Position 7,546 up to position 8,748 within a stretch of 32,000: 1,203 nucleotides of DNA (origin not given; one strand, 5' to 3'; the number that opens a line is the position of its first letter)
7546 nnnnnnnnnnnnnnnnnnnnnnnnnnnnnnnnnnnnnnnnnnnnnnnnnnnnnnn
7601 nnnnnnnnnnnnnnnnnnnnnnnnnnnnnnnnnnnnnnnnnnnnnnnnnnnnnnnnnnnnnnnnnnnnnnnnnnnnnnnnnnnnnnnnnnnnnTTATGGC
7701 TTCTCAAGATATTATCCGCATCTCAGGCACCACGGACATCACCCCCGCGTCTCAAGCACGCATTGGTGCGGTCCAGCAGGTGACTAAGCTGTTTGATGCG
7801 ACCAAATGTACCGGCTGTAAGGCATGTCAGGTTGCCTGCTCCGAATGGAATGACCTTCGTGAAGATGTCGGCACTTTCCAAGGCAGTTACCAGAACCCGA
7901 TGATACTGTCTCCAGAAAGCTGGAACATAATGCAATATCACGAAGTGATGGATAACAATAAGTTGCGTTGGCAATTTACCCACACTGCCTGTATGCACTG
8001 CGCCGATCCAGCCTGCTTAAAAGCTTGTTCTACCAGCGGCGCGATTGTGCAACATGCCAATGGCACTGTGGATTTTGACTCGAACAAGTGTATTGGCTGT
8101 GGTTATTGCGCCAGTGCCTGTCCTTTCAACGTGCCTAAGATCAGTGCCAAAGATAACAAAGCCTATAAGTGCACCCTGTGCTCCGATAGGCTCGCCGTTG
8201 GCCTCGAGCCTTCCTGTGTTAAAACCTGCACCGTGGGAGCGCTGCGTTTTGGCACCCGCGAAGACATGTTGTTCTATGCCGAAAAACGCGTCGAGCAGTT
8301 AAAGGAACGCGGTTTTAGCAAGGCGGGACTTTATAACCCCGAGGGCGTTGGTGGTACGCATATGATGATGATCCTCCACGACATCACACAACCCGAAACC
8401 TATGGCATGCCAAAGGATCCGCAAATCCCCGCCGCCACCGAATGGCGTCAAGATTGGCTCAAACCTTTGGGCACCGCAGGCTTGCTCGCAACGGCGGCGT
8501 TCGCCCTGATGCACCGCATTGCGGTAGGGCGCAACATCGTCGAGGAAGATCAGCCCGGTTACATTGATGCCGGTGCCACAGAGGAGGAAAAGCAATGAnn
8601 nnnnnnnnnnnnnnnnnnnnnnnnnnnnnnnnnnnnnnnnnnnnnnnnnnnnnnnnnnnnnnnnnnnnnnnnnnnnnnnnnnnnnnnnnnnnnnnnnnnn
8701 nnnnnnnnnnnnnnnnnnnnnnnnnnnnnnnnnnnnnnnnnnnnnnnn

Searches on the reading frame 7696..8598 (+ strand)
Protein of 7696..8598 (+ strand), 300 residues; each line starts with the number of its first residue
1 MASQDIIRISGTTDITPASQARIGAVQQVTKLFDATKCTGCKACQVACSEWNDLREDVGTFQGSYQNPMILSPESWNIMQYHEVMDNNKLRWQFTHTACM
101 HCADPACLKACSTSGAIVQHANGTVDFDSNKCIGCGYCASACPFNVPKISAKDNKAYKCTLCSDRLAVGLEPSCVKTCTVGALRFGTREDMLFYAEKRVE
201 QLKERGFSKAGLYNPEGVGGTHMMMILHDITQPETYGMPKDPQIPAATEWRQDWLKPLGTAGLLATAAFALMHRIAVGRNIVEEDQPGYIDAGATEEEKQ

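Call 34: find_encoding_contigs(protein=window:7696-8598:+, flank=3000, max_places=6)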
Protein window:7696-8598:+ (300 aa): 23 contigs read that carry it; 6 places shown.
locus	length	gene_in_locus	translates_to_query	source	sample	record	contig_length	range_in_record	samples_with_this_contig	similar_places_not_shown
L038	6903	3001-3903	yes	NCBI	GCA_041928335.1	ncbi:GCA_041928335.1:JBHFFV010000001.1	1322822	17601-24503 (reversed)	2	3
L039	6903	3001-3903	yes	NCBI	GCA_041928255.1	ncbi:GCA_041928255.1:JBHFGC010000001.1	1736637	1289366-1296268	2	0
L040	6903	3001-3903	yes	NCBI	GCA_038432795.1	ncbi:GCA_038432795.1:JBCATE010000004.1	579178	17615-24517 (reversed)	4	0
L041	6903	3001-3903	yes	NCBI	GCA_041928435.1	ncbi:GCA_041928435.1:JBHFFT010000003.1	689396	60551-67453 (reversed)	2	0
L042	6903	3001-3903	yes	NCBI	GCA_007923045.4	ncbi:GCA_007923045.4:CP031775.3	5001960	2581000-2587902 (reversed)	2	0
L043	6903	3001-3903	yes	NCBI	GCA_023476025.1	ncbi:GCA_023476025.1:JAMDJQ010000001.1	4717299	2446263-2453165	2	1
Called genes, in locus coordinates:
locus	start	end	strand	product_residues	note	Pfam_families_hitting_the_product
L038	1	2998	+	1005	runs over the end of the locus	PF04879:Molybdop_Fe4S4, PF00384:Molybdopterin, PF01568:Molydop_binding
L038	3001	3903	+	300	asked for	PF12838:Fer4_7, PF13247:Fer4_11, PF14697:Fer4_21 (weak), PF12838:Fer4_7 (weak), PF00037:Fer4, PF12797:Fer4_2 (weak), PF12837:Fer4_6, PF09163:Form-deh_trans, +2 more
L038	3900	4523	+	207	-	PF01292:Ni_hydr_CYTB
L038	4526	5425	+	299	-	PF04216:FdhE_N, PF24859:FdhE_central, PF24860:FdhE_C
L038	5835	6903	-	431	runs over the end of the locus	PF00589:Phage_integrase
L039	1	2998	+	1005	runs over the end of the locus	PF04879:Molybdop_Fe4S4, PF00384:Molybdopterin, PF01568:Molydop_binding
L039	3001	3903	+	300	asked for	PF12838:Fer4_7, PF13247:Fer4_11, PF14697:Fer4_21 (weak), PF12838:Fer4_7 (weak), PF00037:Fer4, PF12797:Fer4_2 (weak), PF12837:Fer4_6, PF09163:Form-deh_trans, +2 more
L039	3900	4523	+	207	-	PF01292:Ni_hydr_CYTB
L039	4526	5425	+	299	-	PF04216:FdhE_N, PF24859:FdhE_central, PF24860:FdhE_C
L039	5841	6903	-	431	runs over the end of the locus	PF00589:Phage_integrase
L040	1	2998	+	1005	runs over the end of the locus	PF04879:Molybdop_Fe4S4, PF00384:Molybdopterin, PF01568:Molydop_binding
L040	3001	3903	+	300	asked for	PF12838:Fer4_7, PF13247:Fer4_11, PF14697:Fer4_21 (weak), PF12838:Fer4_7 (weak), PF00037:Fer4, PF12797:Fer4_2 (weak), PF12837:Fer4_6, PF09163:Form-deh_trans, +2 more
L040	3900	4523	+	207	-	PF01292:Ni_hydr_CYTB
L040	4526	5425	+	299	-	PF04216:FdhE_N, PF24859:FdhE_central, PF24860:FdhE_C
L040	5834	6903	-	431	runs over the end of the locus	PF00589:Phage_integrase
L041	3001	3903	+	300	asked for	PF12838:Fer4_7, PF13247:Fer4_11, PF14697:Fer4_21 (weak), PF12838:Fer4_7 (weak), PF00037:Fer4, PF12797:Fer4_2 (weak), PF12837:Fer4_6, PF09163:Form-deh_trans, +2 more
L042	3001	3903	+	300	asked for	PF12838:Fer4_7, PF13247:Fer4_11, PF14697:Fer4_21 (weak), PF12838:Fer4_7 (weak), PF00037:Fer4, PF12797:Fer4_2 (weak), PF12837:Fer4_6, PF09163:Form-deh_trans, +2 more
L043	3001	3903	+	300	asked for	PF12838:Fer4_7, PF13247:Fer4_11, PF14697:Fer4_21 (weak), PF12838:Fer4_7 (weak), PF00037:Fer4, PF12797:Fer4_2 (weak), PF12837:Fer4_6, PF09163:Form-deh_trans, +2 more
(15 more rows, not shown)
